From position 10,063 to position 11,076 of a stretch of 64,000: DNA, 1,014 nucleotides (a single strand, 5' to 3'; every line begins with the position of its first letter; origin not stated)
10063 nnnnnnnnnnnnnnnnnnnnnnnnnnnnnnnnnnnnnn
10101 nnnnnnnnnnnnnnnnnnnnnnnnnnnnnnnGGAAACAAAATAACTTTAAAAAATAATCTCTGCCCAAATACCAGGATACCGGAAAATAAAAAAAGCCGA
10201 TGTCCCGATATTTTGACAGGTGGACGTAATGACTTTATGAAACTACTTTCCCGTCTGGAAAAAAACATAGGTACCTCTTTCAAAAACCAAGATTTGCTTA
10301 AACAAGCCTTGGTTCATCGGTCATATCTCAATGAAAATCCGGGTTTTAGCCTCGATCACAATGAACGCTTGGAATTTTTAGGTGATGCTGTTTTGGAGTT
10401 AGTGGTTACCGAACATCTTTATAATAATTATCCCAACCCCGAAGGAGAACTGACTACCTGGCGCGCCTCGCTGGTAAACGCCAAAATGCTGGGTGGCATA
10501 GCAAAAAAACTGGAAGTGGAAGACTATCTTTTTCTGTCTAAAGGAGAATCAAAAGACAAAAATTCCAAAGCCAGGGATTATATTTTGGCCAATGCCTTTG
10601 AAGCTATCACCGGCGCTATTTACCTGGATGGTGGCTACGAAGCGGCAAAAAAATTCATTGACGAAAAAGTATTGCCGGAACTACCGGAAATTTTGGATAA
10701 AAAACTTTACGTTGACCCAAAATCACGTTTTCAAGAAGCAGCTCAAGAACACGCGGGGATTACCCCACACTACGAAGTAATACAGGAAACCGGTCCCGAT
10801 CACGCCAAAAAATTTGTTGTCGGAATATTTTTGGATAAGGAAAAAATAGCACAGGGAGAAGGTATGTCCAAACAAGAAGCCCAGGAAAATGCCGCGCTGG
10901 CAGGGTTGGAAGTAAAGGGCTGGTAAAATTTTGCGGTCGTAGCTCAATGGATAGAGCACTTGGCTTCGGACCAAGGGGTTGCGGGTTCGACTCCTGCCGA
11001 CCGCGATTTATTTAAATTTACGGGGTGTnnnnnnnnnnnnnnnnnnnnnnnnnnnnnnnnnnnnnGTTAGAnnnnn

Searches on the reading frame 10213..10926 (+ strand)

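Call 14: search_protein_families(library=pfam, proteins=[window:10213-10926:+], max_evalue=0.01)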
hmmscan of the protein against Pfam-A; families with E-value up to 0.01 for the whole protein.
window:10213-10926:+ (237 aa): 5 families
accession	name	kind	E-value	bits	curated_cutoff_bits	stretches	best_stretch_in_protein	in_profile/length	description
PF14622.11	Ribonucleas_3_3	-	2.2e-41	141.5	35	1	25-156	1-127/128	Ribonuclease-III-like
PF00636.31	Ribonuclease_3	-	5.5e-27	95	27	1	51-141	1-102/102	Ribonuclease III domain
PF00035.32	dsrm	-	2.3e-15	57.4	23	1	169-233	1-64/66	Double-stranded RNA binding motif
PF22935.1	RM44_endonuclase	-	3.2e-07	30.9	27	1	17-136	11-139/139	Large ribosomal subunit protein mL44, endonuclease domain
PF14709.13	DND1_DSRM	-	0.0094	16.7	25.7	0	184-211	18-45/80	double strand RNA binding domain from DEAD END PROTEIN 1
